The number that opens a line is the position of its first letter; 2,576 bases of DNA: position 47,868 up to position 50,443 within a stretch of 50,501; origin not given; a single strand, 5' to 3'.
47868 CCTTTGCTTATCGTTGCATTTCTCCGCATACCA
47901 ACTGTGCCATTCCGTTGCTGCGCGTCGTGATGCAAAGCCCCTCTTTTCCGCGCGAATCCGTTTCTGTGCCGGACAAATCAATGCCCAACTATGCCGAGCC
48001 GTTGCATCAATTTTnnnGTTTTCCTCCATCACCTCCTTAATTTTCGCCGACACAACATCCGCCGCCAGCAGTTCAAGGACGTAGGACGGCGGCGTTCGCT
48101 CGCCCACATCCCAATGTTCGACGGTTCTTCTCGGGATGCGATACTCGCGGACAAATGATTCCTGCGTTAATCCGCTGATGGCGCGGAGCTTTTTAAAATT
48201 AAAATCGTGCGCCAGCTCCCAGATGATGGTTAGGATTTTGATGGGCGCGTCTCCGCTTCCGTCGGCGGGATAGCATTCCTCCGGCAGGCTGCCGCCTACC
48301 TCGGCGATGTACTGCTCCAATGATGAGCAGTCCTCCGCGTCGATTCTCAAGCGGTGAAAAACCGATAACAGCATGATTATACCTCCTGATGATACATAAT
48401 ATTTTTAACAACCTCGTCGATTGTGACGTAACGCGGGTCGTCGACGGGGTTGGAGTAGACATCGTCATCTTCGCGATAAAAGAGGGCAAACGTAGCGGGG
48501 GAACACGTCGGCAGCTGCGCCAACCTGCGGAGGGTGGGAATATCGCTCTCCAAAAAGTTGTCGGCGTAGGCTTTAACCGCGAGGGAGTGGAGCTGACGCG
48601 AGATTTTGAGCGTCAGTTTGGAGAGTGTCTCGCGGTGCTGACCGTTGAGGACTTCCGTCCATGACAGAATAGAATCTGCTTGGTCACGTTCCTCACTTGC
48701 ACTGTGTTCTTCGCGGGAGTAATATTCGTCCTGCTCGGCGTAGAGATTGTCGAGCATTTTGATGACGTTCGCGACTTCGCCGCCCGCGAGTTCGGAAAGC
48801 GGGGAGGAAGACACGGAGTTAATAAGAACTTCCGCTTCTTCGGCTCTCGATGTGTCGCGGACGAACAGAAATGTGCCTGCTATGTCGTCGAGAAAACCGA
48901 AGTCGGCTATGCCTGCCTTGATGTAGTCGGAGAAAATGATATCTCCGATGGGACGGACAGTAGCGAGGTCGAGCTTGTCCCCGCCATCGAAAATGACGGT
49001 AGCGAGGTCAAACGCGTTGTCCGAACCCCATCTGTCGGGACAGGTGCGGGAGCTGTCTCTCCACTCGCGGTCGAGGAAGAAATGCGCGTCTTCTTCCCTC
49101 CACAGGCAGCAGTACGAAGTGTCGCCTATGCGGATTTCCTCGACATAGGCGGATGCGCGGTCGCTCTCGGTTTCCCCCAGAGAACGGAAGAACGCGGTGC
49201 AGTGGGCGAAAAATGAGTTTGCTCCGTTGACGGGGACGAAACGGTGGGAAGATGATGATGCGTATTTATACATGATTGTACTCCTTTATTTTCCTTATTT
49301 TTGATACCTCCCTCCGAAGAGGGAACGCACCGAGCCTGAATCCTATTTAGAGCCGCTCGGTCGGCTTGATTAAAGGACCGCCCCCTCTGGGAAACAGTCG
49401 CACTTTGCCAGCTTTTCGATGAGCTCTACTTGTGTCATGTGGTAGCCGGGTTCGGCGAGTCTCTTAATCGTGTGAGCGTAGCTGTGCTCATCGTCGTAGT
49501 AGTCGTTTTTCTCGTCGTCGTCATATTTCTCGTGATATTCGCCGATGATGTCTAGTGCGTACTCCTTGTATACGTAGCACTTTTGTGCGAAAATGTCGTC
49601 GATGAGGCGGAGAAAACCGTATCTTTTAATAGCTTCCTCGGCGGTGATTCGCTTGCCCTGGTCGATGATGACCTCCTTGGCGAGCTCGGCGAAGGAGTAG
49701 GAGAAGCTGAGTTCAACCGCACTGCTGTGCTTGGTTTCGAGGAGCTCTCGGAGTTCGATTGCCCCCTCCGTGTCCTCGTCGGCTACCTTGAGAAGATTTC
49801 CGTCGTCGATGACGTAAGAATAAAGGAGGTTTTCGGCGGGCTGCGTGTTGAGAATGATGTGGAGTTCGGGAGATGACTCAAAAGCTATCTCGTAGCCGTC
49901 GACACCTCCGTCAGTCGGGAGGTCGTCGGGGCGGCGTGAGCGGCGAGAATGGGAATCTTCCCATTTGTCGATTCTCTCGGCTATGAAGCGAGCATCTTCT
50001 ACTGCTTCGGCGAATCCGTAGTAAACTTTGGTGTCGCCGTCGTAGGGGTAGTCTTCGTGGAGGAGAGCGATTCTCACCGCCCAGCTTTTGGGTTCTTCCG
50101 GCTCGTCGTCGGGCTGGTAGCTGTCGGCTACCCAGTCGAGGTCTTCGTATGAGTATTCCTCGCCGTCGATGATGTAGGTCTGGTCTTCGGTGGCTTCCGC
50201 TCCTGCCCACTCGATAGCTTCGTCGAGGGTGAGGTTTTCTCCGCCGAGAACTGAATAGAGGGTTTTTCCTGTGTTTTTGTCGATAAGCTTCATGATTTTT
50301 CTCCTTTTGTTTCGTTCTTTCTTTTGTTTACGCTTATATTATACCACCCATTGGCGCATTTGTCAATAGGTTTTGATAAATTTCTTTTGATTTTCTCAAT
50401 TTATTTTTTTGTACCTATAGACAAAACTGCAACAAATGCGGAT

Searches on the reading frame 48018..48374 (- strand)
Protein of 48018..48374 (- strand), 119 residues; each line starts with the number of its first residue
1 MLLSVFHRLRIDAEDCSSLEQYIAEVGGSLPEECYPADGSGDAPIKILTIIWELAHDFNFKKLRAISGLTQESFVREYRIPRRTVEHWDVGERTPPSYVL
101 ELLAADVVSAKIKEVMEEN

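Call 12: search_protein_families(library=pfam, proteins=[window:48018-48374:-], max_evalue=1)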
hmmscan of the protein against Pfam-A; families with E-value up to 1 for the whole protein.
window:48018-48374:- (119 aa): 1 family
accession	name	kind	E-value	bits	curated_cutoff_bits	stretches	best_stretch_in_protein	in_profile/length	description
PF13518.12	HTH_28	-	0.046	14.2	25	1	64-89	8-33/52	Helix-turn-helix domain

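Call 13: search_protein_families(library=phrogs, proteins=[window:48018-48374:-], max_evalue=1)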
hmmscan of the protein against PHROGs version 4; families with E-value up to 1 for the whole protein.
window:48018-48374:- (119 aa): 8 families
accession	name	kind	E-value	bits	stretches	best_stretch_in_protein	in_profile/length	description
phrog_25567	-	unknown function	1.9e-13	51.4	1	4-111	5-106/115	-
phrog_2104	-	unknown function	8.9e-06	26.9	1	61-104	45-88/103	-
phrog_8898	-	unknown function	0.014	16.1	1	59-113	5-59/70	-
phrog_2967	-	transcription regulation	0.023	15.2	1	60-104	15-59/225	transcriptional regulator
phrog_8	-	transcription regulation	0.036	14.5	1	59-105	80-126/346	transcriptional regulator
phrog_1553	-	integration and excision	0.089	13.4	1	70-100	6-36/65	excisionase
phrog_3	-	transcription regulation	0.098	13.4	1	59-104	92-134/430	transcriptional repressor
phrog_12690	-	unknown function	0.25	12.2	1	71-114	120-162/174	-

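Call 35: search_protein_families(library=padloc, proteins=[window:48018-48374:-], max_evalue=1)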
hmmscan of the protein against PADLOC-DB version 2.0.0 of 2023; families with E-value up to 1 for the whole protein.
window:48018-48374:- (119 aa): 1 family
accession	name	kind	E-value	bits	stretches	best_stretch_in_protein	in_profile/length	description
PDLC03951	RmrA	-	0.015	12.3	1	60-105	13-58/400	-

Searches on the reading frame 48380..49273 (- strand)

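Call 12: search_protein_families(library=pfam, proteins=[window:48380-49273:-], max_evalue=1)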
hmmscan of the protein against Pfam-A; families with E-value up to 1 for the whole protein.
window:48380-49273:- (298 aa): 1 family
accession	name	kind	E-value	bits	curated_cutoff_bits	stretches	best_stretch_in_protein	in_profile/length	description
PF19515.5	DUF6048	-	0.01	16.2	27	1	179-253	139-212/232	Domain of unknown function (DUF6048)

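Call 13: search_protein_families(library=phrogs, proteins=[window:48380-49273:-], max_evalue=1)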
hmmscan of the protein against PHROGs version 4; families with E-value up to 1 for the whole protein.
window:48380-49273:- (298 aa): 2 families
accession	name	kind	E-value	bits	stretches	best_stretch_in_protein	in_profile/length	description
phrog_28021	-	unknown function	0.28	12.6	1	166-207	36-77/96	-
phrog_37450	-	unknown function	0.28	12.4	1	176-248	11-80/129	-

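Call 35: search_protein_families(library=padloc, proteins=[window:48380-49273:-], max_evalue=1)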
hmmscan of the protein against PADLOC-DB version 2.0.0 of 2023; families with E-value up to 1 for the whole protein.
window:48380-49273:- (298 aa): 0 families

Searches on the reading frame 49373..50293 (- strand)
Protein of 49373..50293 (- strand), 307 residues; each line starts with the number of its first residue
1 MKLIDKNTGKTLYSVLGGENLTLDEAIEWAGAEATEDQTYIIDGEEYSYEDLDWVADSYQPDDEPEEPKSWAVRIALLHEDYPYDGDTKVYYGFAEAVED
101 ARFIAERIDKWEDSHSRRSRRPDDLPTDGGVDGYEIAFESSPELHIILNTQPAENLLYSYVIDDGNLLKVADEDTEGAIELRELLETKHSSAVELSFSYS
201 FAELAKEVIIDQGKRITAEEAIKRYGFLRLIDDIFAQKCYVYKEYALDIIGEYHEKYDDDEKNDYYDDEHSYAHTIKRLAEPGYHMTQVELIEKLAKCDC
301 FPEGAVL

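Call 12: search_protein_families(library=pfam, proteins=[window:49373-50293:-], max_evalue=1)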
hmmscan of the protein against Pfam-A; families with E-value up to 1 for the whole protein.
window:49373-50293:- (307 aa): 2 families
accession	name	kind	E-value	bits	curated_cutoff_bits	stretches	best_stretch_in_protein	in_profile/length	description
PF24828.1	DUF7713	-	0.016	15.2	24.1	1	20-52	16-47/68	Domain of unknown function (DUF7713)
PF06662.19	C5-epim_C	-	0.085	12.8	23.3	1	246-298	122-173/188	D-glucuronyl C5-epimerase C-terminus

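Call 13: search_protein_families(library=phrogs, proteins=[window:49373-50293:-], max_evalue=1)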
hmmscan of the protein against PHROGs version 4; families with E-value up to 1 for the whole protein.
window:49373-50293:- (307 aa): 5 families
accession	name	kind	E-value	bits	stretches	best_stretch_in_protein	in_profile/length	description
phrog_28524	-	unknown function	0.018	16.3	1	130-185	31-83/89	-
phrog_30943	-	unknown function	0.033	15.2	1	183-238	126-180/193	-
phrog_34309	-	unknown function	0.061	14.3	0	214-249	36-70/153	-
phrog_12623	-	unknown function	0.16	13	1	253-295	26-68/75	-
phrog_5504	-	unknown function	0.3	12.1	1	284-304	32-52/74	-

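Call 35: search_protein_families(library=padloc, proteins=[window:49373-50293:-], max_evalue=1)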
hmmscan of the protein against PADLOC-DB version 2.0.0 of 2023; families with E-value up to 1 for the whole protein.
window:49373-50293:- (307 aa): 0 families
